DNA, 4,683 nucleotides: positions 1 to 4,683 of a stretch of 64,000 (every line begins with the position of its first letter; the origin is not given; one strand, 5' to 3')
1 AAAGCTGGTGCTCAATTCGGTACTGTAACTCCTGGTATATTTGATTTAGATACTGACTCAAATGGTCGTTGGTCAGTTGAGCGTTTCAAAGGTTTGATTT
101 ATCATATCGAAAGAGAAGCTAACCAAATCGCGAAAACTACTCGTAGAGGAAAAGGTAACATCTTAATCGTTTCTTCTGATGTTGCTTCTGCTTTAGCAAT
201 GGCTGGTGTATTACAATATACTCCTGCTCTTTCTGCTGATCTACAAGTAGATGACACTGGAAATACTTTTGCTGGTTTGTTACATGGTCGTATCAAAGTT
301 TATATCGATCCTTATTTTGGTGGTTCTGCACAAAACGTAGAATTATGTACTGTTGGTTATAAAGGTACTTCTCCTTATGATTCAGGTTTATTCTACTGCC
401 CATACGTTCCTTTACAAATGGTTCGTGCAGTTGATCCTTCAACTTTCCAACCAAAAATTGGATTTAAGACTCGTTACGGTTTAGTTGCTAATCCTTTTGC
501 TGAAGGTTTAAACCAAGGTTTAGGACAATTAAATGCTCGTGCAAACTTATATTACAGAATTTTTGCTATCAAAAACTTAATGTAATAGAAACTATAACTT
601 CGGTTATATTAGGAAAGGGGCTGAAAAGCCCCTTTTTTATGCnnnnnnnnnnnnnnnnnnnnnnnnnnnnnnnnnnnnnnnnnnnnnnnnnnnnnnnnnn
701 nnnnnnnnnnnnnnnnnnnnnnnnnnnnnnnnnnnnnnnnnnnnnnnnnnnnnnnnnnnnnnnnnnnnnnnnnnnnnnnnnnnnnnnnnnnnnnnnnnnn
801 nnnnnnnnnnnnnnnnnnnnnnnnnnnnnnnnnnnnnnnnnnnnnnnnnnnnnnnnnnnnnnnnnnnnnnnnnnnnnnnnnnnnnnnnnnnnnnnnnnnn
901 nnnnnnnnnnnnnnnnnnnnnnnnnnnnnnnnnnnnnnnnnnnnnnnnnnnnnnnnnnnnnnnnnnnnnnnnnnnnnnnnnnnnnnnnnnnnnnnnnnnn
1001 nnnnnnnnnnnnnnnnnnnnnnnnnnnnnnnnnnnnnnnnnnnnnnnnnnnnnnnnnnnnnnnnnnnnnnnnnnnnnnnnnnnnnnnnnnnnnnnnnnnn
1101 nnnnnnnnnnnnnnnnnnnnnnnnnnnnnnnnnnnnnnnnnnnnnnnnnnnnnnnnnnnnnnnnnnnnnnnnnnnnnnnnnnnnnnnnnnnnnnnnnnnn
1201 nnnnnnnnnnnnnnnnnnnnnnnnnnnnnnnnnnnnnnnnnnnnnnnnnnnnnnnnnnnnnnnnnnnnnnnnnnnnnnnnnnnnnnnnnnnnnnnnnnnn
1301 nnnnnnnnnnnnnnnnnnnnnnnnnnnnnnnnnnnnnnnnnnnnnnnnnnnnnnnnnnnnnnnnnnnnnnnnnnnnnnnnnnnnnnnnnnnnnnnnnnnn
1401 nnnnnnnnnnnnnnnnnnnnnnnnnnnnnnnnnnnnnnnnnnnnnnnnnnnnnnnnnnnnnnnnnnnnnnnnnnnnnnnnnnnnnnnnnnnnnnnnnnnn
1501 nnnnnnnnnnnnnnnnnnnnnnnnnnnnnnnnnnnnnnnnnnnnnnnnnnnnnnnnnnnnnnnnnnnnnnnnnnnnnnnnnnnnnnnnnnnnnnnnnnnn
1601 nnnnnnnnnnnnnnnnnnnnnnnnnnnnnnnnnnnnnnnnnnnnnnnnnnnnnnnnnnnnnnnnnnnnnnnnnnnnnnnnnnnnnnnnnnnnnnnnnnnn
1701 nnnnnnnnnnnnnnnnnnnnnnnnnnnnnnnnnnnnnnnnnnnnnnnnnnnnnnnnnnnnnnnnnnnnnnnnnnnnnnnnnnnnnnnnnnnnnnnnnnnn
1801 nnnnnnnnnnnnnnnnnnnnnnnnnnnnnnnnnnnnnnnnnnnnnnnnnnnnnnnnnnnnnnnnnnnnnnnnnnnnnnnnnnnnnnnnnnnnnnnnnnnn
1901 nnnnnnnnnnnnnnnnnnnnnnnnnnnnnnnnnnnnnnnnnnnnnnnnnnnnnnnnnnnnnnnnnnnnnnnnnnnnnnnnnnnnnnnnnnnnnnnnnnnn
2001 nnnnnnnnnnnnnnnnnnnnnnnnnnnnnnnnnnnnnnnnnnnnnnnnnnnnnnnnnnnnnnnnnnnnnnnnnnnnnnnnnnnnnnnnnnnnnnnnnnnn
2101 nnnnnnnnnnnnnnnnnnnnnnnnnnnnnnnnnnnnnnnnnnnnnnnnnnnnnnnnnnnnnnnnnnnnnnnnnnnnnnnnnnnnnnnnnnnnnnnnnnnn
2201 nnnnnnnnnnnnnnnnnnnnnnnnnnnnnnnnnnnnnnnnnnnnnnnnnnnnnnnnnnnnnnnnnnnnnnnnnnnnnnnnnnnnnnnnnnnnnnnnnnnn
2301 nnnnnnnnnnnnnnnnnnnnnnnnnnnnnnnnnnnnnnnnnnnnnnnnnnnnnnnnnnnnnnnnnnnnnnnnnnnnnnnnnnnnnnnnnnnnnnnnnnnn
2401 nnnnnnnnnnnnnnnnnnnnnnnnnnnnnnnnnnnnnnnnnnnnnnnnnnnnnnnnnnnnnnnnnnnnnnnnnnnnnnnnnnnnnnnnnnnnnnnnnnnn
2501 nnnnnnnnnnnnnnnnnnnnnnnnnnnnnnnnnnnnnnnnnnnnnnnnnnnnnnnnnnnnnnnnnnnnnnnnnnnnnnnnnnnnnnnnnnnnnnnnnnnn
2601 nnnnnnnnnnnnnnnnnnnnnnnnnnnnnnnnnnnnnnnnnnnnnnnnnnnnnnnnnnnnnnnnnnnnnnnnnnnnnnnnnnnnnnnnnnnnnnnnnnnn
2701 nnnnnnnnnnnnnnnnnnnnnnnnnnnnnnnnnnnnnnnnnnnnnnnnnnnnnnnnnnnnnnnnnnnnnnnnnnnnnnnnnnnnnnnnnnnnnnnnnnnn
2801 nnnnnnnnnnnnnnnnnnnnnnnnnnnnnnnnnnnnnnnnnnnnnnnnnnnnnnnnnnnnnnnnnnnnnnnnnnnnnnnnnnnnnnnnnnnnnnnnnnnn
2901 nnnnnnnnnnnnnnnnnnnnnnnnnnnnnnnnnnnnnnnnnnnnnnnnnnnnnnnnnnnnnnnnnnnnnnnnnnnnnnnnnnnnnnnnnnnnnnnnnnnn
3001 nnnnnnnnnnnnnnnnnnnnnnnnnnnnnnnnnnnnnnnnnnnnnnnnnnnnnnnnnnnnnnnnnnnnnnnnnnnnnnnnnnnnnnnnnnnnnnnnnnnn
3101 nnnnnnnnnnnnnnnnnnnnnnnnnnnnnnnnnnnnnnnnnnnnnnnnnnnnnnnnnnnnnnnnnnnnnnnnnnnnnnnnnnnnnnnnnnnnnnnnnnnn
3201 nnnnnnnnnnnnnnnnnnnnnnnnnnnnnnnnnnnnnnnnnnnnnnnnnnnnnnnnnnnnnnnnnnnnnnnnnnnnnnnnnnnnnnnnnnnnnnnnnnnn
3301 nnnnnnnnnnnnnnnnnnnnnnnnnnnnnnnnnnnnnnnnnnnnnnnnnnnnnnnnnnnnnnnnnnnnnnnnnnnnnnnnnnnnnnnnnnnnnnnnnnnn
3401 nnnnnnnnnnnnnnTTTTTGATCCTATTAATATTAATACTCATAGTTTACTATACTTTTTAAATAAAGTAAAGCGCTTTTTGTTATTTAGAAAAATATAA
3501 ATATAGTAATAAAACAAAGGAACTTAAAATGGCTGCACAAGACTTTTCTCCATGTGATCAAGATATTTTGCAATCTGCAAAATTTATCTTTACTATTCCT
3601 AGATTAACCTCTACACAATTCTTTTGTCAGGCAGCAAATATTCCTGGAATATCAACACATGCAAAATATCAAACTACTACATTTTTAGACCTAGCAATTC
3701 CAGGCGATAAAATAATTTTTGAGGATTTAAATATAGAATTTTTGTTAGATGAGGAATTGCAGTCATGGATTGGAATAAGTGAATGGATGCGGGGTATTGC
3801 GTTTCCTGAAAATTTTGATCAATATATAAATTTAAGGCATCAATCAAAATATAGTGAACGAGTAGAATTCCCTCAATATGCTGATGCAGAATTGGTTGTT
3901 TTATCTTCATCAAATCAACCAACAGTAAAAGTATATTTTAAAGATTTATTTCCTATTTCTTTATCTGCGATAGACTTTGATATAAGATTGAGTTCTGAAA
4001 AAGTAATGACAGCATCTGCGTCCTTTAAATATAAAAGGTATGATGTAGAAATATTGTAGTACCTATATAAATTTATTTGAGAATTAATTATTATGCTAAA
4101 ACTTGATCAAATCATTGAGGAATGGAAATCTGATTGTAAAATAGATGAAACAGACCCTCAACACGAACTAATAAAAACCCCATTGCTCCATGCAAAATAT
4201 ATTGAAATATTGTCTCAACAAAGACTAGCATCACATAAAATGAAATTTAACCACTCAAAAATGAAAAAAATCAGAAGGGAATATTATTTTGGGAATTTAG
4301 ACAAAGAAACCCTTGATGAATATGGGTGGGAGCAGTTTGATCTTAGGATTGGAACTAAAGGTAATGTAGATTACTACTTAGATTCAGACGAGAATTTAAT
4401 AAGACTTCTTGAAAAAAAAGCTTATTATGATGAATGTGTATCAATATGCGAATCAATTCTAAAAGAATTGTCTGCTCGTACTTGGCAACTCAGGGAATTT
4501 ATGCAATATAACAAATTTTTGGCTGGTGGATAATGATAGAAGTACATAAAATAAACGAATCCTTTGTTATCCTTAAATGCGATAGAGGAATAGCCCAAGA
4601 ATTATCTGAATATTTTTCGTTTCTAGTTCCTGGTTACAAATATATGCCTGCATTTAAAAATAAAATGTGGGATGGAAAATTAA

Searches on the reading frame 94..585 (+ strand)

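Call 74: search_protein_families(library=pfam, proteins=[window:94-585:+], max_evalue=0.001)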
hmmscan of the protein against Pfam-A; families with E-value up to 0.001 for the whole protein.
window:94-585:+ (163 aa): 1 family
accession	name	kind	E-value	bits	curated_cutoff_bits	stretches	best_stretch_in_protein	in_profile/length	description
PF07068.17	Gp23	-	6e-63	213.9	24.4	1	2-159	225-376/376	Major capsid protein Gp23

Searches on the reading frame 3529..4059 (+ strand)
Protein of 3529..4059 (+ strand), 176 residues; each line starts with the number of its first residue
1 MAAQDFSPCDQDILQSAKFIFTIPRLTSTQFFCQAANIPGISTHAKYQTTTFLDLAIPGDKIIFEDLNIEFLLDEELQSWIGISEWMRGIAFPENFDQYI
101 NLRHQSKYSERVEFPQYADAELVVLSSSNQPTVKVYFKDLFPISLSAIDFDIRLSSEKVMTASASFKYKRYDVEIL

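Call 74: search_protein_families(library=pfam, proteins=[window:3529-4059:+], max_evalue=0.001)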
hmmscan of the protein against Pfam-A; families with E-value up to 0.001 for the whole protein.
window:3529-4059:+ (176 aa): 1 family
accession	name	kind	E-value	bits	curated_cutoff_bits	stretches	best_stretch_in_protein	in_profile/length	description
PF23849.1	Phage_TTP_2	-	6.8e-08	33.2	27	1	27-171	22-168/177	Phage tail tube protein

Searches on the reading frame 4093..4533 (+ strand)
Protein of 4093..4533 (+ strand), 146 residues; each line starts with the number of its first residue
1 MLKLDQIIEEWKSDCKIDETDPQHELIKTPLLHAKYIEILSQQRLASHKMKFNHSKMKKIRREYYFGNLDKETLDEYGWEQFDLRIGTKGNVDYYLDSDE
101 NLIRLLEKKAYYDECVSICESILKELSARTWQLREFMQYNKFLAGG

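Call 74: search_protein_families(library=pfam, proteins=[window:4093-4533:+], max_evalue=0.001)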
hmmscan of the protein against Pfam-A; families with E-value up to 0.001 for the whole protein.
window:4093-4533:+ (146 aa): 1 family
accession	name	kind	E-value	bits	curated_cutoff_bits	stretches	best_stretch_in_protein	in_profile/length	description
PF11056.14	UvsY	-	1.5e-24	87.4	22.8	1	10-145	1-127/128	Recombination, repair and ssDNA binding protein UvsY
